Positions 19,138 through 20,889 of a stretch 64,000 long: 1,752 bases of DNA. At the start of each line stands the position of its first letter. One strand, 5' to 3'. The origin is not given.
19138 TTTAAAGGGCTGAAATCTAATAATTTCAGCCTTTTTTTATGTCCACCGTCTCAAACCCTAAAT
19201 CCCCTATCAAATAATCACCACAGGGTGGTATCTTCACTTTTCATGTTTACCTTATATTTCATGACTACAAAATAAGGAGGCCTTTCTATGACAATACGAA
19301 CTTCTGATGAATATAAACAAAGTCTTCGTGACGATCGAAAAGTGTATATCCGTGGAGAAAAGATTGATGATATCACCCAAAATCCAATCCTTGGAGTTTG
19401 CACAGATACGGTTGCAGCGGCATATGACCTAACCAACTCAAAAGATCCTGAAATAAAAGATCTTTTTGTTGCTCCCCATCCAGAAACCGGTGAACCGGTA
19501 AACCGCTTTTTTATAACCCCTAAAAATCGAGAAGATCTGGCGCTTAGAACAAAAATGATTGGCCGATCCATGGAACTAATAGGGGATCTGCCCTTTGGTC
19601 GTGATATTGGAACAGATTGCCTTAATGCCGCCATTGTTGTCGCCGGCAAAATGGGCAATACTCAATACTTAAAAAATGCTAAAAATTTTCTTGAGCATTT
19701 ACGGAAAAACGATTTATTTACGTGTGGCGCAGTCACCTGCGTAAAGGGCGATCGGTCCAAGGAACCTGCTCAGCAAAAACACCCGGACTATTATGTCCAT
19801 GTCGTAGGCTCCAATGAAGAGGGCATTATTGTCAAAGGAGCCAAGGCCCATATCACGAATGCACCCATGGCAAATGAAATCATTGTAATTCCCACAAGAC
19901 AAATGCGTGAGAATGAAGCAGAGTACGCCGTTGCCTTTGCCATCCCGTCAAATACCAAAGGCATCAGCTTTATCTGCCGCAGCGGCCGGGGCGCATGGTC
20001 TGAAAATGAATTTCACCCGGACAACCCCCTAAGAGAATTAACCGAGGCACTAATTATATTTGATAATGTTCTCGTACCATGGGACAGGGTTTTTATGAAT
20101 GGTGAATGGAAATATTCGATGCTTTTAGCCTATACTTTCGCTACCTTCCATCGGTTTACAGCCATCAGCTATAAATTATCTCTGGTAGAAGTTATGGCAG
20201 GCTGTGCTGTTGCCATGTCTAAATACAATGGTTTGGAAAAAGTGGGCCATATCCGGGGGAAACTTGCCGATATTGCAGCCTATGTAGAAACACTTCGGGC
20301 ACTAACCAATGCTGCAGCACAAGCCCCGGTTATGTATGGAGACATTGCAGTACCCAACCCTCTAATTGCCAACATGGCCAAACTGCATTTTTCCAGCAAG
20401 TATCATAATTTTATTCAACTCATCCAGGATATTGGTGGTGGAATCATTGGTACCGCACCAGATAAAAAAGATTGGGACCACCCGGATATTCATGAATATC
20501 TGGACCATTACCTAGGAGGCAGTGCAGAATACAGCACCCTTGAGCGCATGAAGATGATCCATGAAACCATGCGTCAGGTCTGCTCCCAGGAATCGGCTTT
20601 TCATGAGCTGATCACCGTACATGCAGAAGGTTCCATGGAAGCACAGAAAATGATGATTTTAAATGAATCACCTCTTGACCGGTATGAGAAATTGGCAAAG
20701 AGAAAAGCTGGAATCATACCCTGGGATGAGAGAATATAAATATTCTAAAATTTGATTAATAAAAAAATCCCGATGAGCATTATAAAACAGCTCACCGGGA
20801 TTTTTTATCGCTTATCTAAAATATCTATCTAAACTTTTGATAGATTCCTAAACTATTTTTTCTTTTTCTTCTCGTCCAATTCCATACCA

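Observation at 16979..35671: The gene set suggests 4-hydroxyacyl-CoA catabolism by two mechanistically different routes in one regulon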

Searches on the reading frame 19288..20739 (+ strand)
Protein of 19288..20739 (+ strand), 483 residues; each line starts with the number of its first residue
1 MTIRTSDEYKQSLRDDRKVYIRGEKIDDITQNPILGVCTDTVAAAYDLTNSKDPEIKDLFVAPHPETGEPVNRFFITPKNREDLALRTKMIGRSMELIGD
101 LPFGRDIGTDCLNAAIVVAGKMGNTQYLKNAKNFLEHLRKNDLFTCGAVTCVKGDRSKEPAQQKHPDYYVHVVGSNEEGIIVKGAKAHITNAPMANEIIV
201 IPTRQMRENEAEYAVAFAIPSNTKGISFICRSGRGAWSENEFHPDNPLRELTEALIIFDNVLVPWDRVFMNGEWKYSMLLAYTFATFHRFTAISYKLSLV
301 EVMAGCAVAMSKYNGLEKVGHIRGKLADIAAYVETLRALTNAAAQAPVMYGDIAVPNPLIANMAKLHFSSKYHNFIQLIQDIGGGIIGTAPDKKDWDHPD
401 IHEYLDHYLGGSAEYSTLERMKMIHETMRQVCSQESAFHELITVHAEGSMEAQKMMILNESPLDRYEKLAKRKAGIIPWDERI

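Call 3: search_protein_families(library=pfam, proteins=[window:19288-20739:+])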
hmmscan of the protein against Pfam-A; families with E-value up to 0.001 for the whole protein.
window:19288-20739:+ (483 aa): 3 families
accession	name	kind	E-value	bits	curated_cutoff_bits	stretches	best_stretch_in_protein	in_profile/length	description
PF11794.13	HpaB_N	-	2e-81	274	35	1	5-270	1-270/270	4-hydroxyphenylacetate 3-hydroxylase N terminal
PF03241.18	HpaB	-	8.1e-51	172.5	25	1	280-474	4-201/202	4-hydroxyphenylacetate 3-hydroxylase C terminal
PF02770.24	Acyl-CoA_dh_M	-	8.6e-06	26.3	33.3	1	175-228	23-75/97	Acyl-CoA dehydrogenase, middle domain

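Call 5: search_protein_families(library=ncbifam, proteins=[window:19288-20739:+], max_evalue=0.00001)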
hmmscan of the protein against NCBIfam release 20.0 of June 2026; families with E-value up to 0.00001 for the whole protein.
window:19288-20739:+ (483 aa): 2 families
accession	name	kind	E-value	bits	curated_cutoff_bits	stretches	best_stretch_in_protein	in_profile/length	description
TIGR02309.1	HpaB-1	equivalog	1.4e-59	202.5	480.2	1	4-424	2-424/477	4-hydroxyphenylacetate 3-monooxygenase, oxygenase component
TIGR02310.1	HpaB-2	equivalog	6.4e-37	127.4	885.2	1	5-461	14-475/519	4-hydroxyphenylacetate 3-monooxygenase, oxygenase component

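Call 10: search_solved_structures(query=window:19288-20739:+, max_evalue=1e-10, show_alignments=1)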
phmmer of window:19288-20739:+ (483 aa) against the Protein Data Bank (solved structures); distinct sequences matched with E-value up to 1e-10: 15.
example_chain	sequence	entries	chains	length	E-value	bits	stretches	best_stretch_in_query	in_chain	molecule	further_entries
6vjr_A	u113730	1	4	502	7.2e-71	242.4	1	2-477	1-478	Vinylacetyl-CoA Delta-isomerase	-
1u8v_A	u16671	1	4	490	4.3e-65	223.4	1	4-476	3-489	Gamma-aminobutyrate metabolism dehydratase/isomerase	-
2yyg_A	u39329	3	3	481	2.2e-53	184.7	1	4-423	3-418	4-hydroxyphenylacetate-3-hydroxylase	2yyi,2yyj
2yyk_A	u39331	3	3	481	1.2e-52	182.3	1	4-423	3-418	4-hydroxyphenylacetate-3-hydroxylase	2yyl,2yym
9lft_A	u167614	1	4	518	8.5e-41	143.3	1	4-422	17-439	4-Hydroxyphenylacetate-3-monooxygenase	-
7dbw_C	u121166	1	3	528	3e-37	131.6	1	124-442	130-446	4-hydroxyphenylacetate 3-hydroxylase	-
9j9j_A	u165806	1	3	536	3.2e-37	131.5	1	124-442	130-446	4-nitrophenol 4-monooxygenase/4-nitrocatechol 2-monooxygenase, oxygenase component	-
4oo2_A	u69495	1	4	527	1.5e-36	129.2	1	5-458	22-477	Chlorophenol-4-monooxygenase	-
6qyh_A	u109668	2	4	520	4.5e-30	107.9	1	5-460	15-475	4-hydroxyphenylacetate 3-monooxygenase oxygenase component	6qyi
6eb0_A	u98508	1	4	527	4.7e-30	107.8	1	5-460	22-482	4-hydroxyphenylacetate 3-monooxygenase, oxygenase subunit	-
6b1b_A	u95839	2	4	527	5.5e-29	104.3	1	5-460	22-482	4-hydroxyphenylacetate 3-monooxygenase, oxygenase subunit | 4-hydroxyphenylacetate 3-monooxygenase oxygenase component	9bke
3hwc_A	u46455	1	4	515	2.3e-28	102.2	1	4-401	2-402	Chlorophenol-4-monooxygenase component 2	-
7e8q_A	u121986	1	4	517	1.9e-24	89.3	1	3-406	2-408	Chlorophenol monooxygenase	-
6jhm_A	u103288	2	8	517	2e-24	89.3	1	3-405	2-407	Chlorophenol monooxygenase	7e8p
4g5e_A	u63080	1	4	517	2.1e-24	89.2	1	3-402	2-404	2,4,6-Trichlorophenol 4-monooxygenase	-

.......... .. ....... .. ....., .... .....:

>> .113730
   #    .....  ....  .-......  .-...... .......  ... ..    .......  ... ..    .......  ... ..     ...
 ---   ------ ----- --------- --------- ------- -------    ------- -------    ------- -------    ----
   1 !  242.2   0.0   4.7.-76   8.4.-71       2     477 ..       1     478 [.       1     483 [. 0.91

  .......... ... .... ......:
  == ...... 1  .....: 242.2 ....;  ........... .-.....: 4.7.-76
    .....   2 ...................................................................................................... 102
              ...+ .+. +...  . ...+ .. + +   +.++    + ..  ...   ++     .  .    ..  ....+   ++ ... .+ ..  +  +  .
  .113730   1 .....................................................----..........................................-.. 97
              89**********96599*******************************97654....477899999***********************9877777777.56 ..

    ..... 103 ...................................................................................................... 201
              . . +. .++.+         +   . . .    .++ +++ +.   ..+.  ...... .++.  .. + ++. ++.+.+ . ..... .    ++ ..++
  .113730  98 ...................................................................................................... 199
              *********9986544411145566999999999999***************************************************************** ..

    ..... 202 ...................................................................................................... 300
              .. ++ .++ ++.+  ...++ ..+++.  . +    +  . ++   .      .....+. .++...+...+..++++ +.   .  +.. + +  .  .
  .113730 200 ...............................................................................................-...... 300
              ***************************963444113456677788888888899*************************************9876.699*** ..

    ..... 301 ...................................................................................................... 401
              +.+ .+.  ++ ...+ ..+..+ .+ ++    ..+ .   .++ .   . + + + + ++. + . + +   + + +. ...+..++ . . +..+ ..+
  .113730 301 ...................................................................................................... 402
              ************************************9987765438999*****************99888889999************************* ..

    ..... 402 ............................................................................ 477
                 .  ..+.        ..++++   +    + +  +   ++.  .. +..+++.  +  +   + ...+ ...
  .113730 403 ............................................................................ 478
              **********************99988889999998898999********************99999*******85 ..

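Call 44: find_homologous_proteins(query=window:19288-20739:+, max_evalue=1e-30)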
Query window:19288-20739:+ (483 aa): 1210 proteins with E <= 1e-30 among 8000 candidates; the best 120 are listed.
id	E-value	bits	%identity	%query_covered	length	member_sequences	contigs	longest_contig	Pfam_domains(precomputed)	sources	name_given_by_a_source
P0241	2.3e-281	951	84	100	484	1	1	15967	PF03241.19,PF11794.14,PF02770.25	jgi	-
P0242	1.1e-270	916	79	100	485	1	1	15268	PF03241.19,PF11794.14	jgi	jgi:4-hydroxybutyryl-CoA dehydratase / vinylacetyl-CoA-Delta-isomerase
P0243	4.1e-270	914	79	100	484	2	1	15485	PF03241.19,PF11794.14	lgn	-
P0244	1.3e-269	913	79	100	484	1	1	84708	PF03241.19,PF11794.14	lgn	-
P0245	6.6e-269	910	79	100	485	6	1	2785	PF03241.19,PF11794.14,PF02770.25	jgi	jgi:4-hydroxybutyryl-CoA dehydratase/vinylacetyl-CoA-Delta-isomerase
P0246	1.8e-268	909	80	99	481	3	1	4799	PF03241.19,PF11794.14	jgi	jgi:4-hydroxybutyryl-CoA dehydratase / vinylacetyl-CoA-Delta-isomerase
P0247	4.7e-268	907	79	99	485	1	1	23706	PF03241.19,PF11794.14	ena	-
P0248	1.2e-267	906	78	99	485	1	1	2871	PF03241.19,PF11794.14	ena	-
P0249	3.2e-267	905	78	99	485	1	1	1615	PF03241.19,PF11794.14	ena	-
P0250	5.2e-267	904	78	100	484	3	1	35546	PF03241.19,PF11794.14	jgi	-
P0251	1.1e-266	903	80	99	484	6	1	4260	PF03241.19,PF11794.14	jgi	jgi:4-hydroxybutyryl-CoA dehydratase/vinylacetyl-CoA-Delta-isomerase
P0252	6.2e-266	901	79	100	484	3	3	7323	PF03241.19,PF11794.14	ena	-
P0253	1.3e-265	899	79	99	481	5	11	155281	PF03241.19,PF11794.14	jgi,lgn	jgi:4-hydroxybutyryl-CoA dehydratase/vinylacetyl-CoA-Delta-isomerase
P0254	2.2e-265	899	80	99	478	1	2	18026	PF03241.19,PF11794.14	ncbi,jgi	-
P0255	4.4e-265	898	79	99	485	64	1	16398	PF03241.19,PF11794.14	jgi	jgi:4-hydroxybutyryl-CoA dehydratase/vinylacetyl-CoA-Delta-isomerase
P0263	6.4e-263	891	80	99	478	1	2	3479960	PF03241.19,PF11794.14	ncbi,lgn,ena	-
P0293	1.6e-257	873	78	99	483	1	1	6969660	PF03241.19,PF11794.14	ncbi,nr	ncbi:MAG: hypothetical protein JSV31_04235 [Desulfobacterales bacterium]|nr:MAG: hypothetical protei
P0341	1.3e-245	834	74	99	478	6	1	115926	PF03241.19,PF11794.14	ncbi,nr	ncbi:MAG: hypothetical protein N2572_07895 [Syntrophales bacterium]|nr:hypothetical protein [Syntrop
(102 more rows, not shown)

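Call 45: find_encoding_contigs(protein=P0263, flank=8000, max_places=1)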
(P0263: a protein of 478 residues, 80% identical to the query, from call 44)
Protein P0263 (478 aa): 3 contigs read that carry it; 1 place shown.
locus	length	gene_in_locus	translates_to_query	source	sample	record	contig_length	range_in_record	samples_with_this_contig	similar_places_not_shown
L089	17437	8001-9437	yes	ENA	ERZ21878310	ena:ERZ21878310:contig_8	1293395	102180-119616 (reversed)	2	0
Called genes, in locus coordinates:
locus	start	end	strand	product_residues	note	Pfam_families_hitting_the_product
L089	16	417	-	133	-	PF01740:STAS, PF13466:STAS_2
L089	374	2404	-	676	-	PF08269:dCache_2, PF17200:sCache_2, PF17201:Cache_3-Cache_2, PF17200:sCache_2, PF17201:Cache_3-Cache_2, PF07228:SpoIIE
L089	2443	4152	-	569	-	PF00860:Xan_ur_permease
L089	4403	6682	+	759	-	PF06751:EutB, PF05985:EutC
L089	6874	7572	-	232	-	PF20582:UPF0758_N, PF04002:RadC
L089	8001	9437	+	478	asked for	PF11794:HpaB_N, PF03241:HpaB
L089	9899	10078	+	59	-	-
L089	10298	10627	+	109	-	PF04116:FA_hydroxylase (weak)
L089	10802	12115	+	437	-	PF00589:Phage_integrase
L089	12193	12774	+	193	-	-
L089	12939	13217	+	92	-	-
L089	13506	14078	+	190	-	-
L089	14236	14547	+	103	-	-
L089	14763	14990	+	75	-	-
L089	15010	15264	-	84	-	-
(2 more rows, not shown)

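Call 46: find_encoding_contigs(protein=P0293, flank=8000, max_places=1)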
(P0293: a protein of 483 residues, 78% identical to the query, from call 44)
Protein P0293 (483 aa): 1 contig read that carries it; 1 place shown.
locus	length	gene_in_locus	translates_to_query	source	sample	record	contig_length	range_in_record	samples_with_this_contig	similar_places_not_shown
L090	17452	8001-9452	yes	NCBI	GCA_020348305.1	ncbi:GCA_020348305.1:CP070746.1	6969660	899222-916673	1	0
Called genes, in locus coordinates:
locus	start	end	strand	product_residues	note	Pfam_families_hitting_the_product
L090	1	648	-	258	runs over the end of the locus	PF00106:adh_short, PF08659:KR, PF13561:adh_short_C2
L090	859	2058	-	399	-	PF07690:MFS_1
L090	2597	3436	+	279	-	PF01026:TatD_DNase (weak), PF04909:Amidohydro_2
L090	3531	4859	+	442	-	PF04015:DUF362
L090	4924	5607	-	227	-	-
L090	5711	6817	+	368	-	PF04015:DUF362, PF12838:Fer4_7, PF13187:Fer4_9 (weak), PF13237:Fer4_10, PF14697:Fer4_21, PF00037:Fer4 (weak), PF12837:Fer4_6 (weak), PF14697:Fer4_21 (weak), +3 more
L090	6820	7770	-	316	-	PF01075:Glyco_transf_9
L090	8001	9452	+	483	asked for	PF11794:HpaB_N, PF03241:HpaB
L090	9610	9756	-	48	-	PF03241:HpaB (weak)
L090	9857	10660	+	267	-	PF00041:fn3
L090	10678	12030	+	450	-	PF02878:PGM_PMM_I, PF02879:PGM_PMM_II, PF02880:PGM_PMM_III, PF00408:PGM_PMM_IV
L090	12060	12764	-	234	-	PF01027:Bax1-I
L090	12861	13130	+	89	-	-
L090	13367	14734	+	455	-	PF13742:tRNA_anti_2, PF01336:tRNA_anti-codon, PF02601:Exonuc_VII_L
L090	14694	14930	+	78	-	PF02609:Exonuc_VII_S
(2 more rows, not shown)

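Call 47: find_encoding_contigs(protein=P0341, flank=8000, max_places=1)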
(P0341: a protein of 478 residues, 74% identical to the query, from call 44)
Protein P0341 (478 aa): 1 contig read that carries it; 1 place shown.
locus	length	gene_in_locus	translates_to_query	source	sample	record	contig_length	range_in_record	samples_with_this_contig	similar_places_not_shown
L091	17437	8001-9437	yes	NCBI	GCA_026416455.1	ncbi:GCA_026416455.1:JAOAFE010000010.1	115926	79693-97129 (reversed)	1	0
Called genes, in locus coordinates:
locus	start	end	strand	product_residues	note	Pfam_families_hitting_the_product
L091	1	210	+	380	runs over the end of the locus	PF01702:TGT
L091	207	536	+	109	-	PF02699:YajC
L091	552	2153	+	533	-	PF07549:Sec_GG (weak), PF21760:SecD_1st, PF22599:SecDF_P1_head, PF02355:SecD_SecF_C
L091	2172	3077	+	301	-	PF07549:Sec_GG (weak), PF02355:SecD_SecF_C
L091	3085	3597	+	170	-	PF04306:DUF456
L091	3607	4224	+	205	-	PF10502:Peptidase_S26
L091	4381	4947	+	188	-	PF00156:Pribosyltran, PF14681:UPRTase (faint)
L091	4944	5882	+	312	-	PF02729:OTCace_N, PF00185:OTCace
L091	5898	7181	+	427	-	PF01979:Amidohydro_1, PF07969:Amidohydro_3, PF12890:DHOase, PF07969:Amidohydro_3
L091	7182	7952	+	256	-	PF11967:RecO_N, PF02565:RecO_C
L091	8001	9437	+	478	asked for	PF11794:HpaB_N, PF03241:HpaB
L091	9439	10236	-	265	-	PF00378:ECH_1, PF16113:ECH_2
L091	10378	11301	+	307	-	PF00561:Abhydrolase_1, PF12146:Hydrolase_4, PF12697:Abhydrolase_6, PF20408:Abhydrolase_11 (faint)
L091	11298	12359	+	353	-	PF03783:CsgG, PF13036:LpoB (weak)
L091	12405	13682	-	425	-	PF01300:Sua5_yciO_yrdC, PF03481:Sua5_C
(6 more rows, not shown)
